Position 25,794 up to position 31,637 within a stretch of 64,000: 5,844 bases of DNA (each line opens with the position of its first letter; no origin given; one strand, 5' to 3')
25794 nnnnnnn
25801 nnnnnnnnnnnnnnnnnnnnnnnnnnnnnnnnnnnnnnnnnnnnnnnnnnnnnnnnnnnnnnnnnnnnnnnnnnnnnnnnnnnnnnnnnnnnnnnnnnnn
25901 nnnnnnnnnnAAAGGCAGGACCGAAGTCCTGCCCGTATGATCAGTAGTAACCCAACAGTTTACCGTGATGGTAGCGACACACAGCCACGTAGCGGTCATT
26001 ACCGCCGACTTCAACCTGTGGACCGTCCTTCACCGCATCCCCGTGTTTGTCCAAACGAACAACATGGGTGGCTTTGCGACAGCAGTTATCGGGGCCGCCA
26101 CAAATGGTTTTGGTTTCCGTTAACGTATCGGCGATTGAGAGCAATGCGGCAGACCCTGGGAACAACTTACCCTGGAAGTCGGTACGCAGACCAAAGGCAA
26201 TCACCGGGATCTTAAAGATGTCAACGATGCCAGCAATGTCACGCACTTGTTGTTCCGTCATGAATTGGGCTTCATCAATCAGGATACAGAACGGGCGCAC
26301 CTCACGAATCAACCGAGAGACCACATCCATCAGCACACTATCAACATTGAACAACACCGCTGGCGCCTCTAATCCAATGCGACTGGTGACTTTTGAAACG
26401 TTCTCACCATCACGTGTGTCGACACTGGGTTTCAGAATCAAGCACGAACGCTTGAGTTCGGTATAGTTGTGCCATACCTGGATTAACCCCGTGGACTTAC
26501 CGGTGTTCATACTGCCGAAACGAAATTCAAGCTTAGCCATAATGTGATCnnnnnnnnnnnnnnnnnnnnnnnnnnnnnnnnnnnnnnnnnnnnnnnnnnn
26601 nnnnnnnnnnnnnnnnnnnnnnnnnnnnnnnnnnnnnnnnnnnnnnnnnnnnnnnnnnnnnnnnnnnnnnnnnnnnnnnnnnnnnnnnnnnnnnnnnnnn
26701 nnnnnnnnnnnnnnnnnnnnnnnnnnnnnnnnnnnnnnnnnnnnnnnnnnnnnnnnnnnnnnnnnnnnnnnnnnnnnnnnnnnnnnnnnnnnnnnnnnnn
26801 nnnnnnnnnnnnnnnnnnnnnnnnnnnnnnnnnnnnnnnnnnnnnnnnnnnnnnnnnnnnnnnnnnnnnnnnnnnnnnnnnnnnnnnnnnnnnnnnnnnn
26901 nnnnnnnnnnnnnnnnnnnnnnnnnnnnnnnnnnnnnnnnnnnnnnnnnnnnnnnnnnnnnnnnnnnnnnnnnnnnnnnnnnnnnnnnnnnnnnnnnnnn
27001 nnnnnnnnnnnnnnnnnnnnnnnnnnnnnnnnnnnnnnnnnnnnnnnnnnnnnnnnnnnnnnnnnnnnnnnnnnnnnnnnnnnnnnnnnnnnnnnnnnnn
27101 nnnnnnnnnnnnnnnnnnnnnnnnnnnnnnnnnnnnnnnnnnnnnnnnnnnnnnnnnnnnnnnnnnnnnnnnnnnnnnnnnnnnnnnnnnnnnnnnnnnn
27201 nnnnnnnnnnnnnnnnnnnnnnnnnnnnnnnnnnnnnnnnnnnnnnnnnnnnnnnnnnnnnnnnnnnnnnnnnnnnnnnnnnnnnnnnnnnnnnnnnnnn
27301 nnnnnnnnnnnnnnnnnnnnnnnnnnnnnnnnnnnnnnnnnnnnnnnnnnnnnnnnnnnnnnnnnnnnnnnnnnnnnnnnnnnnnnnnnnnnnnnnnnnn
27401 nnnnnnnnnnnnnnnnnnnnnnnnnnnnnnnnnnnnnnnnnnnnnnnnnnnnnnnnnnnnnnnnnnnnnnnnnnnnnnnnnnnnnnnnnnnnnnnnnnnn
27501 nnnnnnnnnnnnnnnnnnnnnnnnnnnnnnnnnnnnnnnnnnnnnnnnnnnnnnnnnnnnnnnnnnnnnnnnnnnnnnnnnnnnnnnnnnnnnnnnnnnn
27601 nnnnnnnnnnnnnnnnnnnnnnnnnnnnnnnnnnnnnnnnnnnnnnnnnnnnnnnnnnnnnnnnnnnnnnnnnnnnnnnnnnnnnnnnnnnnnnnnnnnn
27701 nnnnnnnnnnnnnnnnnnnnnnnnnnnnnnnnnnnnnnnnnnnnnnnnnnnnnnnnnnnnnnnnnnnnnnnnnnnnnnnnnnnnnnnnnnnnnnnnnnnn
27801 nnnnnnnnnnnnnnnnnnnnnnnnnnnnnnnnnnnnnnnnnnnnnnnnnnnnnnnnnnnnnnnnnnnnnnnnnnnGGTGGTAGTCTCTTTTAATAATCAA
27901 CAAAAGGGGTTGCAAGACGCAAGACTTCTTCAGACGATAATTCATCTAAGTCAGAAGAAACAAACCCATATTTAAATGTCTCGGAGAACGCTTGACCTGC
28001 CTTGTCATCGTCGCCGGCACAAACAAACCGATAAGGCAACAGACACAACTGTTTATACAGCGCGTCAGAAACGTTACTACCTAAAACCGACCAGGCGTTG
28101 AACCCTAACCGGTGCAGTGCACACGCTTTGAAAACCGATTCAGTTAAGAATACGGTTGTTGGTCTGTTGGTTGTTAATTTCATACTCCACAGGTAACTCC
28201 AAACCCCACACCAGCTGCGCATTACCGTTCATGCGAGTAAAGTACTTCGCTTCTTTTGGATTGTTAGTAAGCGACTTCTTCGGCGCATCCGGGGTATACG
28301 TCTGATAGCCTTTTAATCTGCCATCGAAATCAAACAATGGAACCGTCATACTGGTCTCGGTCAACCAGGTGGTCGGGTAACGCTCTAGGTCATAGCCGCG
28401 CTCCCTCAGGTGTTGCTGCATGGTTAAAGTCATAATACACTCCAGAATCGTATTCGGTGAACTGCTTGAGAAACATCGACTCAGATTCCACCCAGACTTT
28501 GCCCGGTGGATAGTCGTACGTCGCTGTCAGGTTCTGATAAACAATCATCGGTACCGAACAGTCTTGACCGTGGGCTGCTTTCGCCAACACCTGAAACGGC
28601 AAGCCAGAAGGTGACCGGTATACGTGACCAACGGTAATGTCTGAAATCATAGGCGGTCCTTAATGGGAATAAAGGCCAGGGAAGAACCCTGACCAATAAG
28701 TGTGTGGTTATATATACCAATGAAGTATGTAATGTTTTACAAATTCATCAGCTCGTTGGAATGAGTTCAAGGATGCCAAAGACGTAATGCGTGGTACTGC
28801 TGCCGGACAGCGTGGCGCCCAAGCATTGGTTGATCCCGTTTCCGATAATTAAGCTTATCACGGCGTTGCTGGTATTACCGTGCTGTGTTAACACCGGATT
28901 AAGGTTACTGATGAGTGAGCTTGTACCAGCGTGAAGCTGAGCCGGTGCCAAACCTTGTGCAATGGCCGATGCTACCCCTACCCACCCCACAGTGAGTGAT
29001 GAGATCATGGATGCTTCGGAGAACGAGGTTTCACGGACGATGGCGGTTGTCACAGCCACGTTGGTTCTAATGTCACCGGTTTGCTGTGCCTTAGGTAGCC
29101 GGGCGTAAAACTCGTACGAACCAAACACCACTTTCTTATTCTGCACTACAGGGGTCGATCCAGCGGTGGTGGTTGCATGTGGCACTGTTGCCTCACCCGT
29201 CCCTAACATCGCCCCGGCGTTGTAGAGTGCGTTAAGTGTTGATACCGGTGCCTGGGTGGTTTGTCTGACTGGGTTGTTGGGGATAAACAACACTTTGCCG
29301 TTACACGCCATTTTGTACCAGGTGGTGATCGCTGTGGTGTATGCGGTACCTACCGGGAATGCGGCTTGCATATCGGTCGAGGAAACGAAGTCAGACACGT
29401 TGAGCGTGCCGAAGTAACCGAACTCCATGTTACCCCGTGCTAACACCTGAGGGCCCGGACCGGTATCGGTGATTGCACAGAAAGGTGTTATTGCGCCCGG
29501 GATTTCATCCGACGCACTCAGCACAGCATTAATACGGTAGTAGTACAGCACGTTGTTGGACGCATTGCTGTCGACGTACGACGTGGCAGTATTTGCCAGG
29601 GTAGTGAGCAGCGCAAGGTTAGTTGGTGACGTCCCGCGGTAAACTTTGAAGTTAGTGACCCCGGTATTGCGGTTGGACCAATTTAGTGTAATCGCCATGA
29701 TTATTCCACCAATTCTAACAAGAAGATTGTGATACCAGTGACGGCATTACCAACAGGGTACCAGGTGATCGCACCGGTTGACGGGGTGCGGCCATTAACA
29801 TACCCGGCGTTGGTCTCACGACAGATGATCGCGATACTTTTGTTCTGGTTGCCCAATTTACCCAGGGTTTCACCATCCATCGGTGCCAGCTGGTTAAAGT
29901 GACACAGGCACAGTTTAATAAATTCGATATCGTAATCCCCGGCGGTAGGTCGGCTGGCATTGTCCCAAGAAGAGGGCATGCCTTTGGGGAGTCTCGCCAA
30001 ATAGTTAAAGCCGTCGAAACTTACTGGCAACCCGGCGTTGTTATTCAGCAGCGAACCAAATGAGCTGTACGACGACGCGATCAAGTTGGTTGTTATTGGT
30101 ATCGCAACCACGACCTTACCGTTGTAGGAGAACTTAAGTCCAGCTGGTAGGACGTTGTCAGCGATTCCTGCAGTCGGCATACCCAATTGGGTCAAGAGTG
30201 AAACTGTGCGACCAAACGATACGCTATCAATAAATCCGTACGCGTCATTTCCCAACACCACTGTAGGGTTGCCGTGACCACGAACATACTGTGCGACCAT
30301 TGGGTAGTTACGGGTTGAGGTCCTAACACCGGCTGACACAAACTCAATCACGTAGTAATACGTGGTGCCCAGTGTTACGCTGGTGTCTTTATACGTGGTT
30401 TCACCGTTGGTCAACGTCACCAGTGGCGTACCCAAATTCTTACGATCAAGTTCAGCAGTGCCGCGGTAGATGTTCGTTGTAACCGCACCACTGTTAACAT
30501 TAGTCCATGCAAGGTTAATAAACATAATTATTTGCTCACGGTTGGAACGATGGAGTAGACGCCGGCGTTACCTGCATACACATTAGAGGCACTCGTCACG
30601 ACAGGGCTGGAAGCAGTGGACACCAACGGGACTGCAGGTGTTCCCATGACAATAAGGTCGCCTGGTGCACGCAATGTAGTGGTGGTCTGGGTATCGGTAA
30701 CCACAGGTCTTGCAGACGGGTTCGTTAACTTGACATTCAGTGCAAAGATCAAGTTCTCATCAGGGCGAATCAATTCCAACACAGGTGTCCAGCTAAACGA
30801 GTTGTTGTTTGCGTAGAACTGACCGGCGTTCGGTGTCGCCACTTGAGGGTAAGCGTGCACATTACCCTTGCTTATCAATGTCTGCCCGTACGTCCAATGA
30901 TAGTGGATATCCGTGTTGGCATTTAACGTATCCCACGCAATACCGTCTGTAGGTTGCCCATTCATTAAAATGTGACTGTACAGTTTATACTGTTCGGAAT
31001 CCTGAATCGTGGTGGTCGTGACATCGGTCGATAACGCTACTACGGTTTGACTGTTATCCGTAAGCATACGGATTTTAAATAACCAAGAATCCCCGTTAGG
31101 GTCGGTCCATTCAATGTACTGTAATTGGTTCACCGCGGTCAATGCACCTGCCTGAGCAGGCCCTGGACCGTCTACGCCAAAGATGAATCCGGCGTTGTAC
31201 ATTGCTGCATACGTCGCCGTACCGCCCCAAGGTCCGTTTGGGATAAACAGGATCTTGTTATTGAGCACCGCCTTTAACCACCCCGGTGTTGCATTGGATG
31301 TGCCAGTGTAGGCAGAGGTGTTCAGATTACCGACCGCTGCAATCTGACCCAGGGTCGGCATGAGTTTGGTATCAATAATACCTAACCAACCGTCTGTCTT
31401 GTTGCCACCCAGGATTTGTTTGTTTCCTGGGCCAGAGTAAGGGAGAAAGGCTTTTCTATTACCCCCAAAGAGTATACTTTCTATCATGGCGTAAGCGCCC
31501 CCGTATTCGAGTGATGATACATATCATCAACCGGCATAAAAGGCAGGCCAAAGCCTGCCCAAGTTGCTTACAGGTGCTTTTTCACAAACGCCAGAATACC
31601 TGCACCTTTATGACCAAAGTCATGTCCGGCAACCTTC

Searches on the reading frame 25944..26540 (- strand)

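Call 35: search_protein_families(library=phrogs, proteins=[window:25944-26540:-], max_evalue=0.001)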
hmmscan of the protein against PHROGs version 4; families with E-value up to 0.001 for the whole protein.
window:25944-26540:- (199 aa): 2 families
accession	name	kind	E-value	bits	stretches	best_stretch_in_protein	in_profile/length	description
phrog_592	-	other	2.6e-61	207.8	1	1-194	1-187/193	thymidine kinase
phrog_35515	-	other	1e-21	78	1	101-194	3-98/104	thymidine kinase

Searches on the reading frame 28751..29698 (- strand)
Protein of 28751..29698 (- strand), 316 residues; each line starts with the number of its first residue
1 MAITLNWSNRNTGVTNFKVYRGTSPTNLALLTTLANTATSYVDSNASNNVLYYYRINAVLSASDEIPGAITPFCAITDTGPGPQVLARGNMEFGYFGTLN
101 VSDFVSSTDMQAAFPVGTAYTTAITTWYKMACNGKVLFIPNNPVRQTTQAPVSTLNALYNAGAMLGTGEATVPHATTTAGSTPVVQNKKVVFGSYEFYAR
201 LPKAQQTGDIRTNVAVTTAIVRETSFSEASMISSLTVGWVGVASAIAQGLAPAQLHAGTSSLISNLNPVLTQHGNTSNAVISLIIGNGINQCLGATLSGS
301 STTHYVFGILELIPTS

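Call 4: search_protein_families(library=pfam, proteins=[window:28751-29698:-], max_evalue=1)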
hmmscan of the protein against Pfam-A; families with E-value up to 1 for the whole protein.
window:28751-29698:- (316 aa): 0 families

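Call 5: search_protein_families(library=phrogs, proteins=[window:28751-29698:-], max_evalue=0.01)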
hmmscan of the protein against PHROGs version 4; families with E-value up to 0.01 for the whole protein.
window:28751-29698:- (316 aa): 5 families
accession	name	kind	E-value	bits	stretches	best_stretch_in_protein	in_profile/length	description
phrog_1062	-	unknown function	2.4e-41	143.2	1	1-314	147-447/736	-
phrog_3589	-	head and packaging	6.7e-19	69.2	1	72-215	152-295/512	virion structural protein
phrog_34810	-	unknown function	1.2e-11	45.2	1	15-202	14-210/653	-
phrog_16120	-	head and packaging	1.9e-05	24.8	1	76-152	16-93/511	virion structural protein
phrog_10304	-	head and packaging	0.0016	18.9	1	18-63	4-53/213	virion structural protein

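Call 23: search_dna_similar(query=window:28751-29698:-, collection=phages, mode=protein, max_rows=60, rows=spread, max_evalue=0.001)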
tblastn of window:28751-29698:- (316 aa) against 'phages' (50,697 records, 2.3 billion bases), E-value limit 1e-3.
Records with a match: 122; places in all: 507; records where one place covers at least 80% of the query: 13.
Best place of each record, by identity: <60% 122.
By first word of the organism name: Erwinia 51; Pseudomonas 34; Salmonella 23; Ralstonia 5; Cronobacter 2; Escherichia 2; Serratia 2; Enterobacteria 1; Proteus 1; Shewanella 1.
By host as written in the record: Erwinia amylovora 28; - 21; Erwinia amylovora ATCC 29780 19; Pseudomonas aeruginosa 8; Pseudomonas fluorescens SBW25 4; Salmonella enterica 4; Pseudomonas aeruginosa PAO1 4; Pseudomonas aeruginosa strain PAO1 2; and 23 more.
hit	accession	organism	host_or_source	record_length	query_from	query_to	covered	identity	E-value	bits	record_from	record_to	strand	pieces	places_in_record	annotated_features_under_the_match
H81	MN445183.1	Salmonella phage vB_SalM_SA002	Salmonella enterica subsp. enterica ...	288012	1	287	91%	48.5%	1e-69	240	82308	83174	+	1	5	putative virion structural protein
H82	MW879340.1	Erwinia phage pEa_SNUABM_48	Erwinia amylovora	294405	1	288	91%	47.8%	1e-70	243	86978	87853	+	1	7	hypothetical protein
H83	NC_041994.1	Pseudomonas phage Noxifer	Pseudomonas fluorescens SBW25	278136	1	313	99%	32.8%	1e-20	98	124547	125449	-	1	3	putative virion structural protein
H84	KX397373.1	Erwinia phage vB_EamM_Stratton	Erwinia amylovora ATCC 29780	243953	1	297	94%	29.4%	3e-13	76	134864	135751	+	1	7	putative virion structural protein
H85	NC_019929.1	Erwinia phage phiEaH2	Erwinia amylovora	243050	1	297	94%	29.1%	7e-13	75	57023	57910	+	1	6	putative virion structural protein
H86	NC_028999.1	Pseudomonas phage PhiPA3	Pseudomonas aeruginosa strain PAO1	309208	3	272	85%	30.5%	2e-18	91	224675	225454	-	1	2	237: virion structural protein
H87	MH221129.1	Salmonella phage SPAsTU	Salmonella enterica serovar Paratyphi A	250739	60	313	80%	29.8%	5e-9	63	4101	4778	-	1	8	putative virion structural protein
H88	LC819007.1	Ralstonia phage FLC4-3B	Ralstonia pseudosolanacearum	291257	1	237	75%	31.2%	1e-14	81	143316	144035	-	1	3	putative virion structural protein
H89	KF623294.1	Erwinia phage PhiEaH1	Erwinia amylovora B0.1960 (NCAIM, ...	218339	1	204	65%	35.5%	1e-12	74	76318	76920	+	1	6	putative virion structural protein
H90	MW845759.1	Erwinia phage pEa_SNUABM_38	Erwinia amylovora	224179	1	201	64%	35.3%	4e-16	85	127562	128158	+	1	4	hypothetical protein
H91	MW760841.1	Erwinia phage pEa_SNUABM_8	Erwinia amylovora TS3128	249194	1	216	68%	32.0%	6e-17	87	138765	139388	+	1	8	putative virion structural protein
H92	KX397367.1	Erwinia phage vB_EamM_EarlPhillipIV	Erwinia amylovora ATCC 29780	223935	1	208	66%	32.2%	5e-15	82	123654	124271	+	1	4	putative virion structural protein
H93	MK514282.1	Erwinia phage Derbicus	Erwinia amylovora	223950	1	208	66%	32.2%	5e-15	82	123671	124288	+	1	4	putative virion structural protein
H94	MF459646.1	Erwinia phage vB_EamM_RisingSun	Erwinia amylovora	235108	40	279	76%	27.6%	1e-9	66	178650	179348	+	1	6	putative virion structural protein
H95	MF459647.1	Erwinia phage vB_EamM_Joad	Erwinia amylovora ATCC 29780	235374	40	279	76%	27.6%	1e-9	66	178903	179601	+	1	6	putative virion structural protein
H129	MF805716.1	Pseudomonas phage SL2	Pseudomonas aeruginosa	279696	40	201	51%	28.5%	4e-4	48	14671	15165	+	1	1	virion structural protein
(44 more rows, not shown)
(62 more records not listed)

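Call 25: get_annotated_region(hit=H129, flank=6000)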
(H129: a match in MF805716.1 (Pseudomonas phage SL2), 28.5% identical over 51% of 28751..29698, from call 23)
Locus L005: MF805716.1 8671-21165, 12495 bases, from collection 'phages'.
description: Pseudomonas phage SL2, complete genome.
organism: Pseudomonas phage SL2 (NCBI taxid 2041345)
taxonomy: Viruses; Duplodnaviria; Heunggongvirae; Uroviricota; Caudoviricetes; Phikzvirus; Phikzvirus SL2
host: Pseudomonas aeruginosa; source: hospital sewage; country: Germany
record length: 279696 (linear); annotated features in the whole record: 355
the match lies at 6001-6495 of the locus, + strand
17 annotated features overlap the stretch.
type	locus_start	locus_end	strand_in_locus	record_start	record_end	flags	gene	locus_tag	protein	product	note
CDS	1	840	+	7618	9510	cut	-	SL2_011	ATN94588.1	hypothetical protein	-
CDS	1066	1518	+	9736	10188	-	-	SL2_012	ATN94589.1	hypothetical protein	-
CDS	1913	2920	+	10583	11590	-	-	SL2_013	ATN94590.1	hypothetical protein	-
CDS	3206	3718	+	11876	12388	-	-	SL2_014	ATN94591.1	hypothetical protein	-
CDS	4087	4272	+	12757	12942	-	-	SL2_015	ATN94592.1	hypothetical protein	-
CDS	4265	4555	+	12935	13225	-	-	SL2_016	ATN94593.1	hypothetical protein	-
CDS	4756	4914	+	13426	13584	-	-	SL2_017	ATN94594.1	hypothetical protein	-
CDS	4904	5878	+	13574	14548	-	-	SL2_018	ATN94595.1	virion structural protein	-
CDS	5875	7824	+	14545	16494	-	-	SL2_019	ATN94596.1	virion structural protein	-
CDS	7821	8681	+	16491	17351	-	-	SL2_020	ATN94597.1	virion structural protein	-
CDS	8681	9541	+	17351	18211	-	-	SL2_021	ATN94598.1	virion structural protein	-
CDS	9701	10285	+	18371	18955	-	-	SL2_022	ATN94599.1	hypothetical protein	-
CDS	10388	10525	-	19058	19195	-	-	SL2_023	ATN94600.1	hypothetical protein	-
CDS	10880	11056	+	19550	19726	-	-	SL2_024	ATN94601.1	hypothetical protein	-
CDS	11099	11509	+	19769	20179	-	-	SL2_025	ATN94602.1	hypothetical protein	-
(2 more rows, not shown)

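Call 26: search_solved_structures(query=L005:5875-7821:+, max_evalue=0.01, show_alignments=0)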
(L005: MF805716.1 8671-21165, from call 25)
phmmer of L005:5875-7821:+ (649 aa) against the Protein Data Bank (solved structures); distinct sequences matched with E-value up to 0.01: 0.

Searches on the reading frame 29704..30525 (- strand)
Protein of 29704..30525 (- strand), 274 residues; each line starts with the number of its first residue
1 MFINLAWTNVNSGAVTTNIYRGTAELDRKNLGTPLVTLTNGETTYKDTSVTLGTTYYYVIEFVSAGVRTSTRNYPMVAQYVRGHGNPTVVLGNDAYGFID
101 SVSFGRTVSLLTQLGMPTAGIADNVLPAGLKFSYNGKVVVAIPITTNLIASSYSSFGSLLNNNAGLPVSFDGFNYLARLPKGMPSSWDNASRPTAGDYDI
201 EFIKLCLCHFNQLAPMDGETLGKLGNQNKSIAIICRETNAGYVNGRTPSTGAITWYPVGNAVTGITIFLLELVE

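Call 4: search_protein_families(library=pfam, proteins=[window:29704-30525:-], max_evalue=1)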
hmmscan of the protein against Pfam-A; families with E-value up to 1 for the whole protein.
window:29704-30525:- (274 aa): 1 family
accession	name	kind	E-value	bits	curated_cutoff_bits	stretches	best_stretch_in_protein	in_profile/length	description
PF15698.10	Phosphatase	-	0.049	13.3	28.4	1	112-165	202-255/256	Phosphatase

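Call 5: search_protein_families(library=phrogs, proteins=[window:29704-30525:-], max_evalue=0.01)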
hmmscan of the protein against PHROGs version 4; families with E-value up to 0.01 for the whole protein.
window:29704-30525:- (274 aa): 3 families
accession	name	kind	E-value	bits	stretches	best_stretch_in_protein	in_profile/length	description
phrog_1062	-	unknown function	5.1e-28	99.1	1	1-243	147-408/736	-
phrog_10304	-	head and packaging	4.4e-08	33.8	1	17-65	3-51/213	virion structural protein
phrog_34810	-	unknown function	1.3e-06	28.4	1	7-83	5-82/653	-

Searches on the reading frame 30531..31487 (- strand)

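Call 4: search_protein_families(library=pfam, proteins=[window:30531-31487:-], max_evalue=1)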
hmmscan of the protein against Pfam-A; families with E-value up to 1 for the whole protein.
window:30531-31487:- (319 aa): 0 families

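Call 5: search_protein_families(library=phrogs, proteins=[window:30531-31487:-], max_evalue=0.01)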
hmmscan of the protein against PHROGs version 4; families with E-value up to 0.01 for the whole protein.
window:30531-31487:- (319 aa): 2 families
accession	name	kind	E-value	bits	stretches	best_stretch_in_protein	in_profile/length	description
phrog_3589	-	head and packaging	1.9e-28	100.7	1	13-265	154-407/512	virion structural protein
phrog_1062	-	unknown function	8.9e-26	91.7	1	10-303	221-513/736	-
